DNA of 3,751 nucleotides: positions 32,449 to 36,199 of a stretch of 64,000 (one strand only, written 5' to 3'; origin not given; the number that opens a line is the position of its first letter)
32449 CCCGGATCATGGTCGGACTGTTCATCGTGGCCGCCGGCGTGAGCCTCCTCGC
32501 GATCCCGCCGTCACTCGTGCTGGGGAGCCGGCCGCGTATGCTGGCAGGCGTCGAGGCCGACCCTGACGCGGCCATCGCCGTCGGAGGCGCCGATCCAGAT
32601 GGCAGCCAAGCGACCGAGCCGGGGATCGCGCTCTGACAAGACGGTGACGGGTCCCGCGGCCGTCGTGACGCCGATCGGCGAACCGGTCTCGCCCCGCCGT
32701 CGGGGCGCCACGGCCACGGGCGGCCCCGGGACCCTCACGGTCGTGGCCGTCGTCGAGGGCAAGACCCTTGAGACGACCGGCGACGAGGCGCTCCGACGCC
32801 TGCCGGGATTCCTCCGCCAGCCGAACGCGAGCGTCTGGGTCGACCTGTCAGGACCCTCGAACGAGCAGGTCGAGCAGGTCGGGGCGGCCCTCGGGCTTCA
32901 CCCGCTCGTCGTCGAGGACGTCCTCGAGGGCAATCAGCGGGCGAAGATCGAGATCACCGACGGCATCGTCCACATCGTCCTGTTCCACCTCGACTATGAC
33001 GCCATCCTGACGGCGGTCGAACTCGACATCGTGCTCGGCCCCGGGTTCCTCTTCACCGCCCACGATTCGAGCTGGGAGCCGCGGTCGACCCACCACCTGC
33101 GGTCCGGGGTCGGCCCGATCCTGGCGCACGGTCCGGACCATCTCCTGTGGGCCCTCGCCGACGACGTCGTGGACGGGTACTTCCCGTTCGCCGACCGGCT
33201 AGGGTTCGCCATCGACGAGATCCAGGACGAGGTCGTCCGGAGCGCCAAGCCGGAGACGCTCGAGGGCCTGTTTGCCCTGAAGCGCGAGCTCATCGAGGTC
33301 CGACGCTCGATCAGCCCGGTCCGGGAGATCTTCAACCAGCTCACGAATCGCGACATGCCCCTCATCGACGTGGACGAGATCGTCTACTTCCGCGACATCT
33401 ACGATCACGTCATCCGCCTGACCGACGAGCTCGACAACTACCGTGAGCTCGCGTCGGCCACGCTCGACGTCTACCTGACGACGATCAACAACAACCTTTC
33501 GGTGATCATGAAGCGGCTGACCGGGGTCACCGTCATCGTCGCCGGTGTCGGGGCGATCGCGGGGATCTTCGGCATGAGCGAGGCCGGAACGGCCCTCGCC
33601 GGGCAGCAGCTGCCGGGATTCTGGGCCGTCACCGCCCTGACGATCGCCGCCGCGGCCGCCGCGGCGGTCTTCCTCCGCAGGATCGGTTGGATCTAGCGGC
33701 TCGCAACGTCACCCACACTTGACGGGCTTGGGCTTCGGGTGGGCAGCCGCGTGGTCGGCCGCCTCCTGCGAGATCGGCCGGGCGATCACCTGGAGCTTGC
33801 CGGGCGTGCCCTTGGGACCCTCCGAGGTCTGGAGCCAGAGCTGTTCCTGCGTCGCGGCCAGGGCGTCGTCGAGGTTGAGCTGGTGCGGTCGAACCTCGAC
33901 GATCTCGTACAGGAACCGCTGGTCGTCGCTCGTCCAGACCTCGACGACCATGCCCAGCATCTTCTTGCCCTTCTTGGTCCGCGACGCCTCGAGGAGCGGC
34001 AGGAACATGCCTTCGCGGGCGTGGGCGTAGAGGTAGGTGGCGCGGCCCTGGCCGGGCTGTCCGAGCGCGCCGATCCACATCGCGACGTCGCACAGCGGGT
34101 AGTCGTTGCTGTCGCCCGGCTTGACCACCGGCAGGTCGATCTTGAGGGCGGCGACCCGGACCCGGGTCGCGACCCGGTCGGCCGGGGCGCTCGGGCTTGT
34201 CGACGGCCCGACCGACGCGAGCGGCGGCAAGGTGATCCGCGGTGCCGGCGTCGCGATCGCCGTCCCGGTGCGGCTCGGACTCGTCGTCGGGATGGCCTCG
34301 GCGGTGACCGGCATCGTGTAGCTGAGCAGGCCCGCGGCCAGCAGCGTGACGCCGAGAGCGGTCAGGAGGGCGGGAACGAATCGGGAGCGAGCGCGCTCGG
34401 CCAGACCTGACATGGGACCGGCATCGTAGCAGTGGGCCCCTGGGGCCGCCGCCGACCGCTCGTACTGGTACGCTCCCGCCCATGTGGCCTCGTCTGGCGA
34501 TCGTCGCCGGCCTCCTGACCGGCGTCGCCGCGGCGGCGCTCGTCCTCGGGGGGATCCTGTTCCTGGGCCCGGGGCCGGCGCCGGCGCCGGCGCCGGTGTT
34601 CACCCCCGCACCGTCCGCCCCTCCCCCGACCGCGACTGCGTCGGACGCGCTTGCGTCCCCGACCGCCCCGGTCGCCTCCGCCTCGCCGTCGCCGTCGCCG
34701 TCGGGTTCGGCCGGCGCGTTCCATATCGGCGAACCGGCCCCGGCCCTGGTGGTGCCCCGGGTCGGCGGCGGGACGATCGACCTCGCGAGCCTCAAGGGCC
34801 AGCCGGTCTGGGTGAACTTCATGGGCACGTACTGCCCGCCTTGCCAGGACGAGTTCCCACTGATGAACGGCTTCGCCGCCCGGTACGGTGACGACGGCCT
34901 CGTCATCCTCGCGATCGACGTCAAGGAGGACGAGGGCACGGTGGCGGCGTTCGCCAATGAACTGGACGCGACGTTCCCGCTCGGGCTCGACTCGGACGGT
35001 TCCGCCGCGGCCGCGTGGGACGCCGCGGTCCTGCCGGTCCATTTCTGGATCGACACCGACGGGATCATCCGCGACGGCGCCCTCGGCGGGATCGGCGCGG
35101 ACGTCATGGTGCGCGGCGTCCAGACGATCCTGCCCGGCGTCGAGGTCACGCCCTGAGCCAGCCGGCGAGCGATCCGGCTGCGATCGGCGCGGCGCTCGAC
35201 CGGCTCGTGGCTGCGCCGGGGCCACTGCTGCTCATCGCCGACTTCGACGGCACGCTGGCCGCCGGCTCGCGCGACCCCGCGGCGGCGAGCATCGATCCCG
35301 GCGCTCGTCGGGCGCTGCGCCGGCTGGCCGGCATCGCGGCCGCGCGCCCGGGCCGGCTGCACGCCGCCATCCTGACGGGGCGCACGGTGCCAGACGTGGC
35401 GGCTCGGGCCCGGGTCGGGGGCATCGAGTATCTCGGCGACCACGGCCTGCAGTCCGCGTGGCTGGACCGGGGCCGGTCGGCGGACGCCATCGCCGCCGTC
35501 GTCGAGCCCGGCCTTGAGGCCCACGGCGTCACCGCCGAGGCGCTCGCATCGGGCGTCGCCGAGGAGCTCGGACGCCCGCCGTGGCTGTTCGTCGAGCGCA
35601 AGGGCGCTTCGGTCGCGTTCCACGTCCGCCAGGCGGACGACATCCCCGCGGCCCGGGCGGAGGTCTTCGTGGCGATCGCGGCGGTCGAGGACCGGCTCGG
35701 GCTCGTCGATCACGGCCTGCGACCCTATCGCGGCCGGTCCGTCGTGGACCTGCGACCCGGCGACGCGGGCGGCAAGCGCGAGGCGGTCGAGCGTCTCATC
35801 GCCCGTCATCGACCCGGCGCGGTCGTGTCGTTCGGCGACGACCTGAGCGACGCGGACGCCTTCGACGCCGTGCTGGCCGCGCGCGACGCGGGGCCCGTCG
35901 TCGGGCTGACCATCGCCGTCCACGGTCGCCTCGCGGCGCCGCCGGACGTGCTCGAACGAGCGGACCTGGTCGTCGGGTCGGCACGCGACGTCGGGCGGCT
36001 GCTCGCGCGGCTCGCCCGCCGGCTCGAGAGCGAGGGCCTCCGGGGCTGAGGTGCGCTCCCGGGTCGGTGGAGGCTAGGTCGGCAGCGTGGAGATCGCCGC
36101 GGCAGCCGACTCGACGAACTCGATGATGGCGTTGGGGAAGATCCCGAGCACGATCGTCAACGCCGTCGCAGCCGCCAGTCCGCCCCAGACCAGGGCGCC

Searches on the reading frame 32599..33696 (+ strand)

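Call 26: search_protein_families(library=pfam, proteins=[window:32599-33696:+], max_evalue=0.0001)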
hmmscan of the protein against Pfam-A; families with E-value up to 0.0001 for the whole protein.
window:32599-33696:+ (365 aa): 1 family
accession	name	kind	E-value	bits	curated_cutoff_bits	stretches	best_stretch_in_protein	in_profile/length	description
PF01544.23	CorA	-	2.7e-46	158.6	27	1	78-361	4-292/292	CorA-like Mg2+ transporter protein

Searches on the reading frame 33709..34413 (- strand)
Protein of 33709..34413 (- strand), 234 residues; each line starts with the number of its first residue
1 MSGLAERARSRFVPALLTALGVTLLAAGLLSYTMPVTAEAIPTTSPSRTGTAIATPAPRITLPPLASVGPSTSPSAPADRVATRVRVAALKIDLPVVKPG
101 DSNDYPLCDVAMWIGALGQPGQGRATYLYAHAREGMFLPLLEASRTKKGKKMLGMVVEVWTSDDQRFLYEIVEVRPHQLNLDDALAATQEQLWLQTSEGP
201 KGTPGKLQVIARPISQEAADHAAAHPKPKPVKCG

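Call 57: search_protein_families(library=pfam, proteins=[window:33709-34413:-], max_evalue=0.0001)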
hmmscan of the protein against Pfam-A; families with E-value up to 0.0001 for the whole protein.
window:33709-34413:- (234 aa): 1 family
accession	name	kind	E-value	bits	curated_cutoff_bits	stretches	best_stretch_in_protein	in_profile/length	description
PF04203.18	Sortase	-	1.5e-05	25.2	26.6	1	86-207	2-118/125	Sortase domain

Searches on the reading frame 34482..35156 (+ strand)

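Call 57: search_protein_families(library=pfam, proteins=[window:34482-35156:+], max_evalue=0.0001)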
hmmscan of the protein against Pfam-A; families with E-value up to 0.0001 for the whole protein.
window:34482-35156:+ (224 aa): 2 families
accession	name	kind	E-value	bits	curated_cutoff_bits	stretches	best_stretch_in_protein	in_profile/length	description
PF00578.27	AhpC-TSA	-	4.7e-21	75.4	26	1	82-197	1-122/124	AhpC/TSA family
PF08534.16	Redoxin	-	9.5e-16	58.3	26.6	1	83-203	3-135/148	Redoxin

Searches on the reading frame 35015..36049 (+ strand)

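Call 57: search_protein_families(library=pfam, proteins=[window:35015-36049:+], max_evalue=0.0001)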
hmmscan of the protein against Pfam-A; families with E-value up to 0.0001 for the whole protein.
window:35015-36049:+ (344 aa): 1 family
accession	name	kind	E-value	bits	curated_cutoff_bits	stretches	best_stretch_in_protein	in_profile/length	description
PF02358.22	Trehalose_PPase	-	8.4e-19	68.1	27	1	75-288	2-205/235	Trehalose-phosphatase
